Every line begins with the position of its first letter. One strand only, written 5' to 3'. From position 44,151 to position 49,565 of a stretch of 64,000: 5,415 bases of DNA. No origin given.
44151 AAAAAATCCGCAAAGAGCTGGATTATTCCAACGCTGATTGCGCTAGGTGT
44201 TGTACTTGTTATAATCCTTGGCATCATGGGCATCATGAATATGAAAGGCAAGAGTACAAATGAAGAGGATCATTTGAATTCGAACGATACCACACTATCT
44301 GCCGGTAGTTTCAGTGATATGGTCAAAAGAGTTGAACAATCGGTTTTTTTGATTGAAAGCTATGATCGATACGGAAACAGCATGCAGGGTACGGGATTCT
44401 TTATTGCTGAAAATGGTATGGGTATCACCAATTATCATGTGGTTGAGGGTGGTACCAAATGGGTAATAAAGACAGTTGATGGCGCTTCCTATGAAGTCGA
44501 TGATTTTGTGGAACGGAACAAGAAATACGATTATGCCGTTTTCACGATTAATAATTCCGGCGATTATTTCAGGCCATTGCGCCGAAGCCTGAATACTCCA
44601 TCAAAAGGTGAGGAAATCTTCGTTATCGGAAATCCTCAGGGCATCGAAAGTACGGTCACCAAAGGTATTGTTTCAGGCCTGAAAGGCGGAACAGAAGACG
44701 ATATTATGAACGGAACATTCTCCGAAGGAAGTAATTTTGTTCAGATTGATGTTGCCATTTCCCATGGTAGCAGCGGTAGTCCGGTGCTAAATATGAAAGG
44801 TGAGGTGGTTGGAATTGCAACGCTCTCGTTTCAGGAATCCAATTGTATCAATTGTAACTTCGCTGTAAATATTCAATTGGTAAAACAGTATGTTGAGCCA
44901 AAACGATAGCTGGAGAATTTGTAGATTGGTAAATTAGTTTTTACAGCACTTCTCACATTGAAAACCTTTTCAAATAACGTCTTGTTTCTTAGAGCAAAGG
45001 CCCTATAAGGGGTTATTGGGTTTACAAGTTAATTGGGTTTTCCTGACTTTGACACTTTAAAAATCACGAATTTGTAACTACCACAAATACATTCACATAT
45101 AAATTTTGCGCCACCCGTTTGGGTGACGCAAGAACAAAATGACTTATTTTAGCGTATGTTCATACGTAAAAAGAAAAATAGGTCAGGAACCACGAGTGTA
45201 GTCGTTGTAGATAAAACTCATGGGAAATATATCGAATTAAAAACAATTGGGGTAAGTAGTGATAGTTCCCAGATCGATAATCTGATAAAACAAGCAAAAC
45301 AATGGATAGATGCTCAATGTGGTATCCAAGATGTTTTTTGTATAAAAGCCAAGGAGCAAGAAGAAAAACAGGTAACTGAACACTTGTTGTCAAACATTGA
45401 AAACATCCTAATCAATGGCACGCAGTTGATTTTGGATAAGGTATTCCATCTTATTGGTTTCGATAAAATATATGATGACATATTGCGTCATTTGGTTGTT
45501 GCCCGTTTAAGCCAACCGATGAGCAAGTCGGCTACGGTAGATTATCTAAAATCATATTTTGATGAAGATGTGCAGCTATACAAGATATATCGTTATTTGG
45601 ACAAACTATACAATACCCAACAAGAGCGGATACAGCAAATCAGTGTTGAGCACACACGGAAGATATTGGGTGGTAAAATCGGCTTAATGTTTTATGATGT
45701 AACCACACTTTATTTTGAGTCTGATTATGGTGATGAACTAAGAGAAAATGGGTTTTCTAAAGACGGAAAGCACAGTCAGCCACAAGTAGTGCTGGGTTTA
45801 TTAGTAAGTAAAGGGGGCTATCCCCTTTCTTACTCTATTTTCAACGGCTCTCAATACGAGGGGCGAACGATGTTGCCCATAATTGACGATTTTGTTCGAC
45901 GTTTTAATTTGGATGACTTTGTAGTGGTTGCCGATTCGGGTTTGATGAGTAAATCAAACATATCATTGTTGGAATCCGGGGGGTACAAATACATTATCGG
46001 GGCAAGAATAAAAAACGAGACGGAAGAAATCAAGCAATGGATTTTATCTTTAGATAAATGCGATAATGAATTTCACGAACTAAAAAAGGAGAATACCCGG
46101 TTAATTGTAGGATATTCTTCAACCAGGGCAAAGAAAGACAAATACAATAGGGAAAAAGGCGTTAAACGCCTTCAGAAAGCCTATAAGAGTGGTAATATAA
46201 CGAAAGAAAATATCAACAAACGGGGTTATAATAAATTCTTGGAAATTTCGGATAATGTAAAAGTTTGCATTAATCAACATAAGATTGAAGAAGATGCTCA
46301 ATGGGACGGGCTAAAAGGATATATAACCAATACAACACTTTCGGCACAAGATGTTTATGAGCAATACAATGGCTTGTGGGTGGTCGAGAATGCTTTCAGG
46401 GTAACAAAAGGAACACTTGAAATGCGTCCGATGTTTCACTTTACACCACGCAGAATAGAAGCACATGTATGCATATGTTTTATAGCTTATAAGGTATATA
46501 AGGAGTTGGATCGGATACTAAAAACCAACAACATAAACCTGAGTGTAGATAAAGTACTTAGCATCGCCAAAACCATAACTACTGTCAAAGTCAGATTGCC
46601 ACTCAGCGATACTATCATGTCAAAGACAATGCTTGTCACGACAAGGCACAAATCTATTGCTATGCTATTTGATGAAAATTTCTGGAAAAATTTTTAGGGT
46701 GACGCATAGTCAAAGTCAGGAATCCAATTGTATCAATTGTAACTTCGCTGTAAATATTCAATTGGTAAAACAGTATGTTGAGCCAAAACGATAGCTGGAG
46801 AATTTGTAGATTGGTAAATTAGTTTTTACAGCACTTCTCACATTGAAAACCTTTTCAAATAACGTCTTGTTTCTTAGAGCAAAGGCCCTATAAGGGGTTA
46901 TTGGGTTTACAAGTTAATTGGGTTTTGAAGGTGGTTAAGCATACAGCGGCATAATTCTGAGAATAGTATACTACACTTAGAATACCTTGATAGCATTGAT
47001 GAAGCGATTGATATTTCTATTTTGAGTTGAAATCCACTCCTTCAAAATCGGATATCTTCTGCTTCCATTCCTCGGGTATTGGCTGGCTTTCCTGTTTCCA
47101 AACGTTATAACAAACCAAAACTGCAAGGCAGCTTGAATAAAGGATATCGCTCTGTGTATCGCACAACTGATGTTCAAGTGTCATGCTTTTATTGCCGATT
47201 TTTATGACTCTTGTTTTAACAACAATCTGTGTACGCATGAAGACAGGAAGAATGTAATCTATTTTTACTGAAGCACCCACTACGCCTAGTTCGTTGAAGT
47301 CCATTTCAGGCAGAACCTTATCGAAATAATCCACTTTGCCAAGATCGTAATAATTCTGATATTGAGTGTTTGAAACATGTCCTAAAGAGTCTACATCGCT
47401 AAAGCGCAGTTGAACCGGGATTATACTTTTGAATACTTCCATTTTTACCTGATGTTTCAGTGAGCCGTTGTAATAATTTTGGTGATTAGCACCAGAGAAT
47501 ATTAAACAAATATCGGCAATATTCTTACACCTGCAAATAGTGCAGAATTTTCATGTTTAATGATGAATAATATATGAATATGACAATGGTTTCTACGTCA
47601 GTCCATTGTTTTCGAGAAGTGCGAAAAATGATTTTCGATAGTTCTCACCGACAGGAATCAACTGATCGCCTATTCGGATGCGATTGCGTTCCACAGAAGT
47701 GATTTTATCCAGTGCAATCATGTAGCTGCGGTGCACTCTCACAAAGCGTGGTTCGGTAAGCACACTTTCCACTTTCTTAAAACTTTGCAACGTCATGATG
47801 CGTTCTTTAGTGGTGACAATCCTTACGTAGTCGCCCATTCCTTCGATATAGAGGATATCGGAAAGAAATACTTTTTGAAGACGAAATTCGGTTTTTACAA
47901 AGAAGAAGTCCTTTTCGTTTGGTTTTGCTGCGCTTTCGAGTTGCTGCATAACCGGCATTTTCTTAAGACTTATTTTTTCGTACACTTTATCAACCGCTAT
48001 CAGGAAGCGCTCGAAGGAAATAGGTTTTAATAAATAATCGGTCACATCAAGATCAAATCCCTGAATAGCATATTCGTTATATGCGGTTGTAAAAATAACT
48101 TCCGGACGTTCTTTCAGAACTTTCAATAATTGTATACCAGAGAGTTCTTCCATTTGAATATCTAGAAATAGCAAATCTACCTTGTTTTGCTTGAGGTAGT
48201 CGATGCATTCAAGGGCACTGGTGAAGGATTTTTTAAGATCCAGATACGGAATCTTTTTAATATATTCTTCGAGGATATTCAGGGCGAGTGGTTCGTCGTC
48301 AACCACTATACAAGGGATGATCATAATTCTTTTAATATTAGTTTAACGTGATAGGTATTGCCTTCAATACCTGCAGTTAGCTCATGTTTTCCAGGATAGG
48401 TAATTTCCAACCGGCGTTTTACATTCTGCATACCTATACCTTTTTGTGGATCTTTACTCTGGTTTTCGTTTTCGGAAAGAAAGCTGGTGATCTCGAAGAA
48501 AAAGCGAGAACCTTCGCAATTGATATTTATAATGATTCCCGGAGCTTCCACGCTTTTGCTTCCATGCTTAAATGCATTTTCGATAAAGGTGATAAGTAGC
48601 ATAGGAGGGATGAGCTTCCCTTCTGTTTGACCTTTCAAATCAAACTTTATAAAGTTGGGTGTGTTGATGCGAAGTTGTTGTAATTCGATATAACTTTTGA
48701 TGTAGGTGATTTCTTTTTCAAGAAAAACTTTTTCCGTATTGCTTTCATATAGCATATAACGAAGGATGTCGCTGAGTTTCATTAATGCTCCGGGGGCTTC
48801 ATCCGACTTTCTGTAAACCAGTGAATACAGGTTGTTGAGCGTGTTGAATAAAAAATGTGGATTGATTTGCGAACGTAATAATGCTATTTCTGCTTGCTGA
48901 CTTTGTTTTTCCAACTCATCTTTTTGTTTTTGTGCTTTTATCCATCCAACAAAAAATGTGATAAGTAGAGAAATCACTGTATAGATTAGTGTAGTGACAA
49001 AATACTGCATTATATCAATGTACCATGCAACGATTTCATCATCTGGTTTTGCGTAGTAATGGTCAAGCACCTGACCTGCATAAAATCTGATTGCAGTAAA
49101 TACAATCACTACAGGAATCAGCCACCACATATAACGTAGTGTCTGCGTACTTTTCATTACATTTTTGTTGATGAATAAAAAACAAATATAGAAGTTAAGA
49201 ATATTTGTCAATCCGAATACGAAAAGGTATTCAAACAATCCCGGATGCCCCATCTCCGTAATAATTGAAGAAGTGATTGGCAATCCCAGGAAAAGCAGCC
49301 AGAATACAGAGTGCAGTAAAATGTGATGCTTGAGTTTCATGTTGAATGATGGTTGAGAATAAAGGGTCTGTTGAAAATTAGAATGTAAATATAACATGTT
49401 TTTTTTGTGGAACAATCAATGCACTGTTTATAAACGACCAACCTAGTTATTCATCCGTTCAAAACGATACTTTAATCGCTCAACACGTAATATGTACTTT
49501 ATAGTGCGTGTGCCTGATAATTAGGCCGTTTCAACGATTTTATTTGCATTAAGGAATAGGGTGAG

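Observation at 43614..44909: Dual-FHA, single-TM, extracytoplasmic trypsin-like protease translationally coupled to the kinase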

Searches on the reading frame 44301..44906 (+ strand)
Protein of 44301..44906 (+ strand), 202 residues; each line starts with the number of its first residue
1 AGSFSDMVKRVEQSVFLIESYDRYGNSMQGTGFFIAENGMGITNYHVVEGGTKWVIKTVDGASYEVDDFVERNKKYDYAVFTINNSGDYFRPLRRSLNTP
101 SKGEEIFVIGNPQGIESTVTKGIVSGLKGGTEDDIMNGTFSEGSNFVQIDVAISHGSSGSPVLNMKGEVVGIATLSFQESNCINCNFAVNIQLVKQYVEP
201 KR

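Call 47: find_related_loci(query=A2, collection=metagenome_contigs, flank=8000)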
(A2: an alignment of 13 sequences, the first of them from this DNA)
Query A2 (202 aa) in metagenome_contigs; peptide patterns used: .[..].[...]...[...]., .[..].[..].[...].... (x = any residue, [..] = any of these).
577 stretches matched a pattern; 463 encode a relative of the query (tblastn E <= 1e-3); the best 80 are kept; 80 distinct loci.
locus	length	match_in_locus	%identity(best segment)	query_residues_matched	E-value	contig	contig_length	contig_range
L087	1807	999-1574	57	4-195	2e-73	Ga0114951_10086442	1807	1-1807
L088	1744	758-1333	56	4-195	5e-73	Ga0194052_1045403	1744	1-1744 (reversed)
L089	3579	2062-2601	47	4-194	6e-58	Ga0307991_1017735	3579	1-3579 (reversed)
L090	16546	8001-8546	46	3-194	3e-55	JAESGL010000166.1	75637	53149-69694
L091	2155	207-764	49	3-196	4e-55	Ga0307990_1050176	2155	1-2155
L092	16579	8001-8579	48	4-199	3e-54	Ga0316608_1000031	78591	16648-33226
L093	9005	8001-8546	47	3-195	3e-52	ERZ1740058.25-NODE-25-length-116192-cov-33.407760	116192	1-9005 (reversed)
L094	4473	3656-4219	44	4-195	5e-52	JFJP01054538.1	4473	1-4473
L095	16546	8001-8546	47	3-195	4e-52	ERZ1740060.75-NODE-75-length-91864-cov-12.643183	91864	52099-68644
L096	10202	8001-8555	48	1-196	4e-51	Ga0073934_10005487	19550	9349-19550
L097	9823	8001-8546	45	3-195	2e-50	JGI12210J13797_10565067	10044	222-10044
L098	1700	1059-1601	45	3-194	2e-51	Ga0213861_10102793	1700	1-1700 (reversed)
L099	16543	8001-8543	44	3-196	5e-50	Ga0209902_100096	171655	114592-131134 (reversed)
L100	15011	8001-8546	45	3-195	5e-49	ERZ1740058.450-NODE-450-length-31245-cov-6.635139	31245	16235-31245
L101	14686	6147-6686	44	3-194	3e-49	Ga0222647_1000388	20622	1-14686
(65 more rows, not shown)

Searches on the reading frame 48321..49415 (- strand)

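Call 70: search_protein_families(library=pfam, proteins=[window:48321-49415:-], max_evalue=0.00001)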
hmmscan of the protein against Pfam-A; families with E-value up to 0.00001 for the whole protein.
window:48321-49415:- (364 aa): 1 family
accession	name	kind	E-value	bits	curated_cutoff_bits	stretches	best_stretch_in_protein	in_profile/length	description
PF06580.19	His_kinase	-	4.7e-26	91.3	25.2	1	175-251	1-78/81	Histidine kinase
